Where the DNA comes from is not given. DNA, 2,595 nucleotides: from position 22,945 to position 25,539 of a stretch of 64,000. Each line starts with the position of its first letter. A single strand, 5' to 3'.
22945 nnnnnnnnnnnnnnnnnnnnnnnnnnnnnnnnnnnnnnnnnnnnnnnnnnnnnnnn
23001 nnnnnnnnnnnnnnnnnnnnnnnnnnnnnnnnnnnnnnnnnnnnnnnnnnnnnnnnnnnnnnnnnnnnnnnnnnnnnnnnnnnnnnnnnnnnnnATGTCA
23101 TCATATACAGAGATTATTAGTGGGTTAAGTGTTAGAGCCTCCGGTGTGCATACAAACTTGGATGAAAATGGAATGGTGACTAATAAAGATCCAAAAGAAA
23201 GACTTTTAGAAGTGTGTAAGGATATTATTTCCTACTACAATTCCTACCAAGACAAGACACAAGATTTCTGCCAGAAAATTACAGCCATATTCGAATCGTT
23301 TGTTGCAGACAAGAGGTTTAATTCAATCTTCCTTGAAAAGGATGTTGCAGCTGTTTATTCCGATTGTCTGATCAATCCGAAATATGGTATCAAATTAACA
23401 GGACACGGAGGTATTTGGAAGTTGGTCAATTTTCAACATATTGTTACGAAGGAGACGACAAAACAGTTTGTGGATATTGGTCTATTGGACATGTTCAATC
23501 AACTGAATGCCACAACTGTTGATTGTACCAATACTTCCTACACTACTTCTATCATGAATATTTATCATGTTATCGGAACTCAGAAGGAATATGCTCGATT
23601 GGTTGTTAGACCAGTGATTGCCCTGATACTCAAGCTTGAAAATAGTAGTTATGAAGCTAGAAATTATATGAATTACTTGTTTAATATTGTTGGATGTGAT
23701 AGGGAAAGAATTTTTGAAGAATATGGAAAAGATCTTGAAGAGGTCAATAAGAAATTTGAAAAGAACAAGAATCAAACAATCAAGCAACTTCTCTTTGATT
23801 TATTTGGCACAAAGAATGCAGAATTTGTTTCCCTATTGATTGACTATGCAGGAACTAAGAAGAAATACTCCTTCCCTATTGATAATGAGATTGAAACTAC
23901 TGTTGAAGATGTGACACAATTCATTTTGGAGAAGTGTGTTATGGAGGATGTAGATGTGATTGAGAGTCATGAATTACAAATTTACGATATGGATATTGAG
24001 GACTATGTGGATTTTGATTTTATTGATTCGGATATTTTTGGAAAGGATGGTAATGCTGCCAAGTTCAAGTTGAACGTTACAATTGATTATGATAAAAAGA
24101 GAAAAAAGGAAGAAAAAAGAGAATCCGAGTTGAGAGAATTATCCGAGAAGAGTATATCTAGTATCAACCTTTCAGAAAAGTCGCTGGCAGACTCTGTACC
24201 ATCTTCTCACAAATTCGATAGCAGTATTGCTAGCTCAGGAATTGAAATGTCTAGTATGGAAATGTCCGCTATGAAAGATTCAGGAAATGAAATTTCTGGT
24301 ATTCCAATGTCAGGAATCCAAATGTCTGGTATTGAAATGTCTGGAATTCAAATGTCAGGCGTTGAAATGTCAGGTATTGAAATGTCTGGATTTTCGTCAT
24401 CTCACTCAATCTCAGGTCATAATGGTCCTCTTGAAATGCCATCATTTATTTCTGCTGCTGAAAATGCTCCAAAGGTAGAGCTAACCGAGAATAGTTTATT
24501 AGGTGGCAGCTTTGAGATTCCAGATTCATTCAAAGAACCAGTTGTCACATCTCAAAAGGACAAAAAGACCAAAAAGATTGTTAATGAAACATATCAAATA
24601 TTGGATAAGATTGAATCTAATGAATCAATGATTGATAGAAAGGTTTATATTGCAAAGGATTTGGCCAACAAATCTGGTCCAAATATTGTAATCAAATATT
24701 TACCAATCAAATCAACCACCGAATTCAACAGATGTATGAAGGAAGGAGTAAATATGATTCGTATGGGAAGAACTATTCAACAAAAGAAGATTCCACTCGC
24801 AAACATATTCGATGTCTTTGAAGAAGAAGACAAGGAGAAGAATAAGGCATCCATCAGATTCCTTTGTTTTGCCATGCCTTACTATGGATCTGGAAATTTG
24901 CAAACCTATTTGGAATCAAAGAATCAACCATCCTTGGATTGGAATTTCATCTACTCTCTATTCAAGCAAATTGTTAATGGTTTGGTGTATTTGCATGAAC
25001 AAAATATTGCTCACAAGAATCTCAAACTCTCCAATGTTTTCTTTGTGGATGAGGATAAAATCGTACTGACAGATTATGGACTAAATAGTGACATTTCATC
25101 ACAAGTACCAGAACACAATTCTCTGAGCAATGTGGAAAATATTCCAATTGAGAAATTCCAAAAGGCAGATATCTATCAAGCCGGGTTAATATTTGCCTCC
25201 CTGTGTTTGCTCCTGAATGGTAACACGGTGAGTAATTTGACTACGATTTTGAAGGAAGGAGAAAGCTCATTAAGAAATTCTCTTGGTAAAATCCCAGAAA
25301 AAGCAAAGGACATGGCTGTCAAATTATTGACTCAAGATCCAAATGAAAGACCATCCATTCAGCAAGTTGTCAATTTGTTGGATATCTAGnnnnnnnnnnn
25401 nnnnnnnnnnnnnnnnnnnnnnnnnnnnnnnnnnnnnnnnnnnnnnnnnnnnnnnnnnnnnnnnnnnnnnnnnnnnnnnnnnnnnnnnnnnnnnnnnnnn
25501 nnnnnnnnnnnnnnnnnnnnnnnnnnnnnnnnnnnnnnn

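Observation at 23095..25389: Pseudokinase with internal MSGIE pentapeptide repeat array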

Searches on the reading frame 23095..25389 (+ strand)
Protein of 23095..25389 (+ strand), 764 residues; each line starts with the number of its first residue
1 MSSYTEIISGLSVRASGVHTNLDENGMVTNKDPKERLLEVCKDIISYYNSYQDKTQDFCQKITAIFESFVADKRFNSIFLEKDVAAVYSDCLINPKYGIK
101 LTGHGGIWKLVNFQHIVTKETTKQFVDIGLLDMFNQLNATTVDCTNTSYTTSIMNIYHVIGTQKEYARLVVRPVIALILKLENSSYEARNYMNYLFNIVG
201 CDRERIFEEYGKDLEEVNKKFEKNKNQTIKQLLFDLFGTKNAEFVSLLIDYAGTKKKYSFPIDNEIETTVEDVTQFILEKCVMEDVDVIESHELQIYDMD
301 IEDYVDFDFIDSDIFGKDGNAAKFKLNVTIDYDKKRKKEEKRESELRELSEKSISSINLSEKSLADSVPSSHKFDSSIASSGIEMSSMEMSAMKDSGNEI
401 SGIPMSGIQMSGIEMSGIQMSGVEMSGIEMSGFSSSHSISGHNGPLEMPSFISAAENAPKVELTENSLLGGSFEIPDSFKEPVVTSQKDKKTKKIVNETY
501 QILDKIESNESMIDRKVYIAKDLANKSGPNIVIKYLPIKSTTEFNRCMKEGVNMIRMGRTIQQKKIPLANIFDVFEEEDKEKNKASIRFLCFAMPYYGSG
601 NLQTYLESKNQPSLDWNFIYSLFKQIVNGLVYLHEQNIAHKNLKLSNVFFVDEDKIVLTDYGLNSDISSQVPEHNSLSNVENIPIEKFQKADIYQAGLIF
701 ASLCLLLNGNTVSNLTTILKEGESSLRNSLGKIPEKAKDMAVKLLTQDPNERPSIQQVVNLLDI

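Call 6: search_protein_families(library=pfam, proteins=[window:23095-25389:+], max_evalue=1)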
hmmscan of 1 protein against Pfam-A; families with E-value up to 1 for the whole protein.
window:23095-25389:+ (764 aa): 2 families
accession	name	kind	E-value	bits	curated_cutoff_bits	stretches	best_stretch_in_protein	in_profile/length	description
PF00069.31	Pkinase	-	1.2e-18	67.9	31.7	1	527-760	23-259/263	Protein kinase domain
PF07714.23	PK_Tyr_Ser-Thr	-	8.7e-14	51.9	23.1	1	529-761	29-257/258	Protein tyrosine and serine/threonine kinase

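Call 7: search_solved_structures(query=window:23095-25389:+, max_evalue=0.01, show_alignments=2)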
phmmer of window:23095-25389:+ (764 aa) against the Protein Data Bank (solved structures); distinct sequences matched with E-value up to 0.01: 804 (the best 60 are shown).
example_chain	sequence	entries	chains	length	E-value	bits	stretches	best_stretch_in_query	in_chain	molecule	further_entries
3uiu_A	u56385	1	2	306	5.6e-16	61.4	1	575-762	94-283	Interferon-induced, double-stranded RNA-activated protein kinase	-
6d3k_B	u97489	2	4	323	1e-15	60.5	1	575-762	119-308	Interferon-induced, double-stranded RNA-activated protein kinase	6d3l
8qel_B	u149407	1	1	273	3.9e-15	58.6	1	577-762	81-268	Interferon-induced, double-stranded RNA-activated protein kinase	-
2a19_B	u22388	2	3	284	4.4e-15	58.4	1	577-762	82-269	Interferon-induced, double-stranded RNA-activated protein kinase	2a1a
9yuf_A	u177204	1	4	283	1.5e-14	56.6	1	577-762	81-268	Interferon-induced, double-stranded RNA-activated protein kinase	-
8t7t_A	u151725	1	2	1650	1.9e-12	49.7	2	586-666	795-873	eIF-2-alpha kinase GCN2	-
4mvf_A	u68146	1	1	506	4.5e-11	45.1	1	620-760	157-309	Calcium-dependent protein kinase 2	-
3is5_A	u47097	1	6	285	5.5e-11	44.9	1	611-759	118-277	Calcium-dependent protein kinase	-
9gmp_A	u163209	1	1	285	7.5e-11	44.4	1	589-667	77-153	Uncharacterized protein (Map kinase kinase-like protein)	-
4i5m_A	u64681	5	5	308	3.4e-09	39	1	622-759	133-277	Serine/threonine-protein kinase PLK2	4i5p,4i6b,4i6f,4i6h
9bcv_A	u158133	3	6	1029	1.8e-08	36.6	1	590-715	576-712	Atrial natriuretic peptide receptor 1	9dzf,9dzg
9dzh_A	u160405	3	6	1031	1.8e-08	36.6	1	590-715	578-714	Atrial natriuretic peptide receptor 1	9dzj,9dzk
9bcl_A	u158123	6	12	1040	1.8e-08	36.5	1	590-715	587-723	Atrial natriuretic peptide receptor 1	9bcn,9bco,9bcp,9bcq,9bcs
3q5i_A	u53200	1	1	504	4.2e-08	35.3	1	570-760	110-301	Protein kinase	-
6n3l_A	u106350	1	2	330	5.3e-08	35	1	532-666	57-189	eIF-2-alpha kinase GCN2,eIF-2-alpha kinase GCN2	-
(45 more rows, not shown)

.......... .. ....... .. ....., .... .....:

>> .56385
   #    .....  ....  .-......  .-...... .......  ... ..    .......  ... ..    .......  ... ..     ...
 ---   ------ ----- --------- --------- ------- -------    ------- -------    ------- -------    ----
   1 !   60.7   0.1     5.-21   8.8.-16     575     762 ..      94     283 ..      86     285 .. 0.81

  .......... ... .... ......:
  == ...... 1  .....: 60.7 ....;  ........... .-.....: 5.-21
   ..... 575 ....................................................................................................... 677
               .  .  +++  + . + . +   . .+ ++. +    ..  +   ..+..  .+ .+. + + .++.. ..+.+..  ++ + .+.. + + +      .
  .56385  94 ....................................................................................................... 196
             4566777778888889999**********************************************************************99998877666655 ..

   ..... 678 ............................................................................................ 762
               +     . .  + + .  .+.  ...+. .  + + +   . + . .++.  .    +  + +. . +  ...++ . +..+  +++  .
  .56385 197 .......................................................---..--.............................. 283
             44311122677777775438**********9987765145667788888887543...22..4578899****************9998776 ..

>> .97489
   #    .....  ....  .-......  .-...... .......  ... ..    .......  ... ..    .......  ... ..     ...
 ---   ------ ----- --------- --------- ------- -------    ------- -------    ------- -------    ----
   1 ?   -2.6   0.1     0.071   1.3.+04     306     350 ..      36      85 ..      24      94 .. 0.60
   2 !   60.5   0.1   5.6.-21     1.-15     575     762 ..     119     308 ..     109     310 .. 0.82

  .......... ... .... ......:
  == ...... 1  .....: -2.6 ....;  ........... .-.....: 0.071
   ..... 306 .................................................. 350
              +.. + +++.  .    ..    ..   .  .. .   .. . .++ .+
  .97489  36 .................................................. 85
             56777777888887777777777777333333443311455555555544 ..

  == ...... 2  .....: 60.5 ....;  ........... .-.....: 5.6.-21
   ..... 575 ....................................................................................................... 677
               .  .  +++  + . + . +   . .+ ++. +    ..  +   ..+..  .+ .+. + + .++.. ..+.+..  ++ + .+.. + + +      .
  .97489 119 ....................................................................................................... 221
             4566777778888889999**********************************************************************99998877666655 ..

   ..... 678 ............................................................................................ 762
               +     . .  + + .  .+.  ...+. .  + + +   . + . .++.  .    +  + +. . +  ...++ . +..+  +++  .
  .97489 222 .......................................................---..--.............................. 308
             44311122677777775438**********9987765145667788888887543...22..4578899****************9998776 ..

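Call 8: find_homologous_proteins(query=window:23095-25389:+, max_evalue=0.001)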
Query window:23095-25389:+ (764 aa): 4 proteins with E <= 0.001 among 8000 candidates.
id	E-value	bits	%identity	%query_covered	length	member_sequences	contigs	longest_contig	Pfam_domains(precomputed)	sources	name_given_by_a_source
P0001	0.0e+0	1629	100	97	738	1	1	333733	PF07714.24,PF00069.32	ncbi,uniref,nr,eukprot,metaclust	ncbi:predicted protein [Naegleria gruberi]|uniref:Predicted protein n=1 Tax=Naegleria gruberi TaxID=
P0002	2.1e-143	497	40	94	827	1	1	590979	PF07714.24,PF00069.32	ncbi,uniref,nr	ncbi:hypothetical protein C9374_006462 [Naegleria lovaniensis]|uniref:Protein kinase domain-containi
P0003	7.9e-137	476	40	90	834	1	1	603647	PF07714.24,PF00069.32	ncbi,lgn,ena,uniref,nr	ncbi:hypothetical protein FDP41_004732 [Naegleria fowleri]|uniref:Protein kinase domain-containing p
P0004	5.9e-122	427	39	86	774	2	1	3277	PF07714.24,PF00069.32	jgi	-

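Call 24: predict_structure(alignment_id=A1)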
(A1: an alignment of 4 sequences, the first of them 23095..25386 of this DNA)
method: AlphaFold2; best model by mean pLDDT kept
length: 764 residues; sequences in the alignment: 4
mean_pLDDT: 51.4   pTM: 0.33
mean pLDDT of the five models: 51.4, 49.5, 48.8, 45.9, 41.5
residues with pLDDT >= 90: 1; 70-90: 175; 50-70: 191; < 50: 397
segments of 3 or more residues with pLDDT < 50: 1-31, 102-116, 139-142, 239-257, 261-267, 297-322, 348-499, 508-514, 523-530, 543-614, 636-683
pLDDT, mean of each block of 10 residues (from residue 1): 32 32 33 69 83 81 73 66 82 75 47 49 76 66 58 80 87 86 74 88 86 86 69 62 37 46 49 65 57 55 43 41 58 67 54 30 28 26 26 25 26 24 25 24 24 23 24 26 25 42 53 49 47 50 45 30 25 35 39 40 41 51 58 51 39 33 31 39 53 70 66 62 77 71 75 68 49
secondary structure, 60 per line:
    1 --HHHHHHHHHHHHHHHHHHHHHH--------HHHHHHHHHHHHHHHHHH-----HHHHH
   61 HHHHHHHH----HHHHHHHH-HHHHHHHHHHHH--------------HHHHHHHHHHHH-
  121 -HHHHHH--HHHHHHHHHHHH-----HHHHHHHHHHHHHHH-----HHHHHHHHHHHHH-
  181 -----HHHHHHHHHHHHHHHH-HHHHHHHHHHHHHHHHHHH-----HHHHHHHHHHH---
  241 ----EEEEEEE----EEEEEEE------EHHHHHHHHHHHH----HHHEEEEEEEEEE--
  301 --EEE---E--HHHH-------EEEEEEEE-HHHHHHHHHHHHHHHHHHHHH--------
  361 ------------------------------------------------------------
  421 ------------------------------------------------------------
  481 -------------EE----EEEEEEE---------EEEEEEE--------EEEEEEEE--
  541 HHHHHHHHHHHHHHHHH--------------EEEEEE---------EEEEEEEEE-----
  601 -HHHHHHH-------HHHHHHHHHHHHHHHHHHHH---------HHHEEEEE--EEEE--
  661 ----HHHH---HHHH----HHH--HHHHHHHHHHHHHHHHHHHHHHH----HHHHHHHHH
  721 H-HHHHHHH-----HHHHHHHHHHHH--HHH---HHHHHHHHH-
elements in order (helices of 4 or more, strands of 3 or more residues): H3-24 H33-50 H56-68 H73-80 H82-93 H108-119 H122-127 H130-141 H147-161 H167-179 H186-201 H203-221 H227-237 E245-251 E256-262 H270-281 E289-298 E303-305 H312-315 E323-330 H332-352 E500-506 E516-522 E531-538 H541-557 E572-577 E587-595 H602-608 H616-635 E648-652 E655-658 H665-668 H672-675 H685-707 H712-721 H723-729 H735-746 H755-763

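Call 25: find_related_loci(query=A1, collection=metagenome_contigs, flank=3000)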
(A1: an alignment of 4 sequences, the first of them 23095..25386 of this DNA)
Query A1 (764 aa) in metagenome_contigs; peptide patterns used: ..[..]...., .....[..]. (x = any residue, [..] = any of these).
600 stretches matched a pattern (row limit reached: there are more); 1 encode a relative of the query (tblastn E <= 1e-3); 1 distinct loci.
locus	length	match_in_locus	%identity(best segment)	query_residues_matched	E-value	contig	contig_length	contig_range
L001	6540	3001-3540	20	568-752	2e-6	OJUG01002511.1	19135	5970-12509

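Call 37: find_encoding_contigs(protein=P0004, flank=3000, max_places=3)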
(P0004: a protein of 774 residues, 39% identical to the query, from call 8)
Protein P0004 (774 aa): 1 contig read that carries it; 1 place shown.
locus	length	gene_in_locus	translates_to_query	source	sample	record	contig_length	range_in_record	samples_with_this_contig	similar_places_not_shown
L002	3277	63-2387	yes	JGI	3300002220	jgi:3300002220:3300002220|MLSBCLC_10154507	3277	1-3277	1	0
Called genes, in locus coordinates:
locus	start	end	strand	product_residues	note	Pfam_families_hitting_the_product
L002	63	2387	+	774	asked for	PF00069:Pkinase, PF07714:PK_Tyr_Ser-Thr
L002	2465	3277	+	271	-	?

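Call 48: list_cluster_members(proteins=[P0001, P0003])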
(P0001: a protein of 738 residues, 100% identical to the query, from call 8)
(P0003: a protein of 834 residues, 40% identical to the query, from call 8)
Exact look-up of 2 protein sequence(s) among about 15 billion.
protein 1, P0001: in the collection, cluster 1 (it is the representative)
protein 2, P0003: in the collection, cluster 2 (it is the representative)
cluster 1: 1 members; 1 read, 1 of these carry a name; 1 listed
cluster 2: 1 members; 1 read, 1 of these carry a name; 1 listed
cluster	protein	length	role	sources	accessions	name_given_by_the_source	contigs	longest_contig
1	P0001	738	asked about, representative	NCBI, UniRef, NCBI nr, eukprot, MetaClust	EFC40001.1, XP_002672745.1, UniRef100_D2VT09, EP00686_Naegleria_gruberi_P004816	predicted protein [Naegleria gruberi] | Predicted protein n=1 Tax=Naegleria gruberi TaxID=5762 RepID=D2VT09_NAEGR | uncharacterized protein NAEGRDRAFT_72132 [Naegleria gruberi]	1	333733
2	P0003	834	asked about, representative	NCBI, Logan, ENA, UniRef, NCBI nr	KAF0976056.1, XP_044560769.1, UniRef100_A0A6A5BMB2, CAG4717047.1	hypothetical protein FDP41_004732 [Naegleria fowleri] | Protein kinase domain-containing protein n=1 Tax=Naegleria fowleri TaxID=5763 ... | uncharacterized protein FDP41_004732 [Naegleria fowleri]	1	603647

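Call 56: find_encoding_contigs(protein=P0003, flank=5000, max_places=2)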
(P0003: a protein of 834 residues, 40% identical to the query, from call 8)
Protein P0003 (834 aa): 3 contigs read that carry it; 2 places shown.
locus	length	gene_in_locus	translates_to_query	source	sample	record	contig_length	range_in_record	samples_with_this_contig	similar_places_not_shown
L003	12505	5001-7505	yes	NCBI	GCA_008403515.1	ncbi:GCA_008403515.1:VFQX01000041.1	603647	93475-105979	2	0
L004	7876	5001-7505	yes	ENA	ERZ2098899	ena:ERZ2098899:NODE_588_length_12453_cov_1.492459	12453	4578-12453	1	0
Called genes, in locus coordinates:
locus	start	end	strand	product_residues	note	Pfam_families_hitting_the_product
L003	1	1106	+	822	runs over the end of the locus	PF00004:AAA, PF17862:AAA_lid_3, PF01434:Peptidase_M41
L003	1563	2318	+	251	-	PF01027:Bax1-I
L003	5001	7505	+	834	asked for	PF00069:Pkinase, PF07714:PK_Tyr_Ser-Thr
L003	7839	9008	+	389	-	PF09229:Aha1_N, PF08327:AHSA1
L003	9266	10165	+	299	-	PF00153:Mito_carr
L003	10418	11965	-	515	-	PF00643:zf-B_box (weak)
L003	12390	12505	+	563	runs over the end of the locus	-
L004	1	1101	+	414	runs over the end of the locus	PF00004:AAA, PF17862:AAA_lid_3, PF01434:Peptidase_M41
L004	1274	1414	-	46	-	-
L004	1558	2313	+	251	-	PF01027:Bax1-I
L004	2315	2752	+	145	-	-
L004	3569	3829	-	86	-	-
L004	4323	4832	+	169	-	-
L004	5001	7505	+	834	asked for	PF00069:Pkinase, PF07714:PK_Tyr_Ser-Thr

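Call 57: find_encoding_contigs(protein=P0002, flank=5000, max_places=2)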
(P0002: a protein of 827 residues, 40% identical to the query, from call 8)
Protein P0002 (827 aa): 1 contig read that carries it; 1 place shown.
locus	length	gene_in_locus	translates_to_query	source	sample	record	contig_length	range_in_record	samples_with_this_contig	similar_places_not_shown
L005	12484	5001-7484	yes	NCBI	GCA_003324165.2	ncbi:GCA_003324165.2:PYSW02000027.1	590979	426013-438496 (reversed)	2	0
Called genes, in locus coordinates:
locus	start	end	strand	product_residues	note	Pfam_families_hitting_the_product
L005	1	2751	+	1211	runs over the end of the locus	-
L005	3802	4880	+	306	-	PF19069:DUF5765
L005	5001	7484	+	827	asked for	PF00069:Pkinase, PF07714:PK_Tyr_Ser-Thr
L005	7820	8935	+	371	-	PF09229:Aha1_N, PF08327:AHSA1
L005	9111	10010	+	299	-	PF00153:Mito_carr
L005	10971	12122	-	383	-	PF00643:zf-B_box (weak)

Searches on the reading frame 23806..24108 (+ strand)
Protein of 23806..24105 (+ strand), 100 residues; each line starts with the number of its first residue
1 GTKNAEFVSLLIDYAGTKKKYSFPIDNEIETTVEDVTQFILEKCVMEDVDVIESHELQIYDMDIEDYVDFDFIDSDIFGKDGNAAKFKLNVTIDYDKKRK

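Call 51: search_protein_families(library=pfam, proteins=[window:23806-24105:+], max_evalue=10)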
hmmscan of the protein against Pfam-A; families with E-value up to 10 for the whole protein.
window:23806-24105:+ (100 aa): 0 families

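Call 64: search_solved_structures(query=A4, max_evalue=10, show_alignments=2)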
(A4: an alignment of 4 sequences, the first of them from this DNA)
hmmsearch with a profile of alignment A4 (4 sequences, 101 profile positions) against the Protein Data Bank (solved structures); distinct sequences matched with E-value up to 10: 0.
